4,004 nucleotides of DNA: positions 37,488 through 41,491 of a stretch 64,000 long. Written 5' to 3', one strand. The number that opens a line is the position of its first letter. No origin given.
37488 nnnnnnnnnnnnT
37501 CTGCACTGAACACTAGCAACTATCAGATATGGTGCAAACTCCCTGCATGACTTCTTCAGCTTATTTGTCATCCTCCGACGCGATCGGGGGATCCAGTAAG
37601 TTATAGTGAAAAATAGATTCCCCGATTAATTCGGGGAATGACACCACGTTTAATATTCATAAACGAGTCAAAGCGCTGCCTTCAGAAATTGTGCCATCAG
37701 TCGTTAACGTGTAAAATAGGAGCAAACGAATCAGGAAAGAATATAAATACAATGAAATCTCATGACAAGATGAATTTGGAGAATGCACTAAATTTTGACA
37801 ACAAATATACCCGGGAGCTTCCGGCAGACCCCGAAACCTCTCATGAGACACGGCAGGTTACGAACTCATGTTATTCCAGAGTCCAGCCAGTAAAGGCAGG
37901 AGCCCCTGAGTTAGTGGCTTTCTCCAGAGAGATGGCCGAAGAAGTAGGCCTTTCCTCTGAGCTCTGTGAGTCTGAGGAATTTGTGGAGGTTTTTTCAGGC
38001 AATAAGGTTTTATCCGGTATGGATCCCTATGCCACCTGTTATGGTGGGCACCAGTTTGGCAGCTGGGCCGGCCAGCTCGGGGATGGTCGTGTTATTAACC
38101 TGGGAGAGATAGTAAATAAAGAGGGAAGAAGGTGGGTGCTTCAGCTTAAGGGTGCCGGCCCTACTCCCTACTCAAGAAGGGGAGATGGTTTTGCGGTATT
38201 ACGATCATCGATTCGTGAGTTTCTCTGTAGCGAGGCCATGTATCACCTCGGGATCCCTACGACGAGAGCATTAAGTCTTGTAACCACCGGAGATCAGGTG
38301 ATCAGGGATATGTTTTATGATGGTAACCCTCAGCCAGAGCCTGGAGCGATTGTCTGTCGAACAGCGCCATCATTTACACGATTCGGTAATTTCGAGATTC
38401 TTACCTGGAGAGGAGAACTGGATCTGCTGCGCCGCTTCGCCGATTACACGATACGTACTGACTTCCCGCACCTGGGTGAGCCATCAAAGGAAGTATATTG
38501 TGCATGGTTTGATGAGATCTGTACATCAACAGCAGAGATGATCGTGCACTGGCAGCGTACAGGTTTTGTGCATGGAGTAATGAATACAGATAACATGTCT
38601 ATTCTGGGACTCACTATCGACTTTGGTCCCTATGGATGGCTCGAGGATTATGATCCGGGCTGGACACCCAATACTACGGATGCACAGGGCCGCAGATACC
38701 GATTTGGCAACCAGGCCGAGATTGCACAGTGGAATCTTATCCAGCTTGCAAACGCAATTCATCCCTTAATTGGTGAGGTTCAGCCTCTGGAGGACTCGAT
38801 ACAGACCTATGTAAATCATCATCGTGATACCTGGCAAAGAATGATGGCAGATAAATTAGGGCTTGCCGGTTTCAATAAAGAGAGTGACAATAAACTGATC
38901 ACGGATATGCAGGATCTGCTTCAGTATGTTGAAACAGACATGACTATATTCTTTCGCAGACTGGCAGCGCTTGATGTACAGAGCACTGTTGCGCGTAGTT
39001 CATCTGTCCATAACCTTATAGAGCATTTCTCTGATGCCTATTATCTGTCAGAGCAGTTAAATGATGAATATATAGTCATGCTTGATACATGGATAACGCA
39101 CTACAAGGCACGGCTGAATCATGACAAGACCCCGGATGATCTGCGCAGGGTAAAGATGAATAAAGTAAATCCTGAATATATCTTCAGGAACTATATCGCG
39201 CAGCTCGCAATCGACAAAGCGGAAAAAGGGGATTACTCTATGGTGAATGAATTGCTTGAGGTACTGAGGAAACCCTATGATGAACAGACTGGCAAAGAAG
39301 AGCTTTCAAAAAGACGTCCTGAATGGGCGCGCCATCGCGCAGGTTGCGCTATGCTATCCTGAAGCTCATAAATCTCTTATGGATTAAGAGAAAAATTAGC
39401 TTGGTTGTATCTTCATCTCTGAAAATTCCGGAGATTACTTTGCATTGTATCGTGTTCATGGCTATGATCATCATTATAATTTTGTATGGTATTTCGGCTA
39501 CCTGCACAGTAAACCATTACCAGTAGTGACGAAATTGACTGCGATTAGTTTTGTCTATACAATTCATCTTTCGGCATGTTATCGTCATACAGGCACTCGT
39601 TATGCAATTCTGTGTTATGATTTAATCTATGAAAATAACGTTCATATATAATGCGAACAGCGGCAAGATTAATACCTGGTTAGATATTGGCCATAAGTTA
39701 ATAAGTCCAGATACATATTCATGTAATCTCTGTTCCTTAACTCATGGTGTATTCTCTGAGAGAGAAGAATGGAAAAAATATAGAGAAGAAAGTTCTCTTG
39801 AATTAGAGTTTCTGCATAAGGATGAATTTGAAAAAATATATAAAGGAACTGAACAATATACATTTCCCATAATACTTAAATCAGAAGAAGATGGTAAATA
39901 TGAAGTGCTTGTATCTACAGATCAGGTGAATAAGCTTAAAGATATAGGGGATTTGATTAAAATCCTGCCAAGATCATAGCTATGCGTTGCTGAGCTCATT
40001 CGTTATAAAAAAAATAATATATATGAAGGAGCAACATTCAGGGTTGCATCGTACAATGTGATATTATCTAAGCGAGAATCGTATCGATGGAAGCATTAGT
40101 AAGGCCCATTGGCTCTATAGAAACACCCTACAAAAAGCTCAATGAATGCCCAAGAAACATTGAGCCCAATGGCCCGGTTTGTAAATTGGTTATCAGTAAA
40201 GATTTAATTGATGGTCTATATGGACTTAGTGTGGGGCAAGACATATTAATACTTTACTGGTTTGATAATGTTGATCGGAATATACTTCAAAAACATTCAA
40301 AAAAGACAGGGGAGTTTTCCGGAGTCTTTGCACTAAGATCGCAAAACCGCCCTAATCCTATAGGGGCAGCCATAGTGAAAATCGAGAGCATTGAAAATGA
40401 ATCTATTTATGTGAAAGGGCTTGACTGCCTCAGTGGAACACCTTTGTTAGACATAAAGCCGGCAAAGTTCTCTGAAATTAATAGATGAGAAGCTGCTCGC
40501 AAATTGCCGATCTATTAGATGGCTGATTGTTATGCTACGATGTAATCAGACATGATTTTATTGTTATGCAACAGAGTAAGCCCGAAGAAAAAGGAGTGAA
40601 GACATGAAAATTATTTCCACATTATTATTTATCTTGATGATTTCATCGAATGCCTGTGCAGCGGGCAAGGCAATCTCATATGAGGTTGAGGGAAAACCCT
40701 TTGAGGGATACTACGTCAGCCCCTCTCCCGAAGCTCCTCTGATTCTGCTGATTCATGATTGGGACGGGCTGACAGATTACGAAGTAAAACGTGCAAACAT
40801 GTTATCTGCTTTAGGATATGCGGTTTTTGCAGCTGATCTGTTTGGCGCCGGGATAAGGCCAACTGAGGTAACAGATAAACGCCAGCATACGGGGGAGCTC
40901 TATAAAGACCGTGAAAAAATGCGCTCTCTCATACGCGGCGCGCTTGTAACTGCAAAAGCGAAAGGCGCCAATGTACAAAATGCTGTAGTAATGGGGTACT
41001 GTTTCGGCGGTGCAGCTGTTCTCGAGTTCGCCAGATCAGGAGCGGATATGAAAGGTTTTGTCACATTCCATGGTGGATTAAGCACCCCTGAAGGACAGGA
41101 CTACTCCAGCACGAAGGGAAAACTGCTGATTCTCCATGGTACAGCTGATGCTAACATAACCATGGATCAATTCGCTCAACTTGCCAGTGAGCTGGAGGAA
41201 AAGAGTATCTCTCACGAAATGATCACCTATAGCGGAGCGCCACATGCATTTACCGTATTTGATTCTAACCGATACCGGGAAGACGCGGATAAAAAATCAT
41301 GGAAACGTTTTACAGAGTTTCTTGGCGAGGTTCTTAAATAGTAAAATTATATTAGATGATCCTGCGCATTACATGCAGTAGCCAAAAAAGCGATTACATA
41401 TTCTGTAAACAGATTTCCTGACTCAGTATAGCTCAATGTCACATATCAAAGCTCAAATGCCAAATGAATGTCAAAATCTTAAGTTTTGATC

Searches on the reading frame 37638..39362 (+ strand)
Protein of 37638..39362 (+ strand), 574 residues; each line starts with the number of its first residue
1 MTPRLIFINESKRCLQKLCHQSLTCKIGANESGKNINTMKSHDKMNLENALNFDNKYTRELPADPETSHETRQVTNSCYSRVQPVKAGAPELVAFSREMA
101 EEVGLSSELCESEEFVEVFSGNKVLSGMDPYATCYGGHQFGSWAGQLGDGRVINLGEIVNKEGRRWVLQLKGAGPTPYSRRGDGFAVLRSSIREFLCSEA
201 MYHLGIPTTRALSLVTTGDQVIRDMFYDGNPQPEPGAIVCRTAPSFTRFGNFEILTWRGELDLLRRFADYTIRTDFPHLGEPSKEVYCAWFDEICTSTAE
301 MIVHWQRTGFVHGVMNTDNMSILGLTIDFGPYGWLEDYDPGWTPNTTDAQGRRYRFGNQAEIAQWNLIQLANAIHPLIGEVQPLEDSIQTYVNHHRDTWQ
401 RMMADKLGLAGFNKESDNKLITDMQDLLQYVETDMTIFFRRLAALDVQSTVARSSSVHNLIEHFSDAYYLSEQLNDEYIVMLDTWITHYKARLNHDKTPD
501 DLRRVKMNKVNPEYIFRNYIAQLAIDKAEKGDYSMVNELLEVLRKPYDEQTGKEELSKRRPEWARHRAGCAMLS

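Call 35: search_protein_families(library=pfam, proteins=[window:37638-39362:+], max_evalue=0.00001)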
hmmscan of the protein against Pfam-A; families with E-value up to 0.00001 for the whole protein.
window:37638-39362:+ (574 aa): 1 family
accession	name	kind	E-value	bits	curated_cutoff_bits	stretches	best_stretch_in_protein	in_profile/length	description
PF02696.19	SelO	-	2e-127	426.2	22.8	1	72-543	12-465/466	Protein adenylyltransferase SelO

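Call 38: search_protein_families(library=ncbifam, proteins=[window:37638-39362:+], max_evalue=0.1)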
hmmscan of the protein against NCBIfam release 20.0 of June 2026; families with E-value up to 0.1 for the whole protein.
window:37638-39362:+ (574 aa): 3 families
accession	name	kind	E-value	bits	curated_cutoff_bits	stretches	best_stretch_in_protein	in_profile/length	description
NF000658.1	PRK00029.1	subfamily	2.3e-174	580.8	431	1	52-548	2-462/462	YdiU family protein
NF045949.1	PrtAdtaseSelOPseudom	equivalog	4.4e-134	448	850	1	77-566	19-480/487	protein adenylyltransferase SelO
NF040880.1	adnlytase_SelO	equivalog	1.6e-129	432.8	900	1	76-566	14-473/480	protein adenylyltransferase SelO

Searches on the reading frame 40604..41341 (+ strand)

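Call 58: search_protein_families(library=pfam, proteins=[window:40604-41341:+], max_evalue=0.00001)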
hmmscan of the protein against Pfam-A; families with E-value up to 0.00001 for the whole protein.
window:40604-41341:+ (245 aa): 2 families
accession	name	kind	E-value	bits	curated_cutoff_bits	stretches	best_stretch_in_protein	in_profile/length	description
PF01738.24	DLH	-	5.7e-37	127.8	21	1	33-243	1-216/217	Dienelactone hydrolase family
PF00326.27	Peptidase_S9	-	2.1e-09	37.6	22.6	1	170-233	143-205/213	Prolyl oligopeptidase family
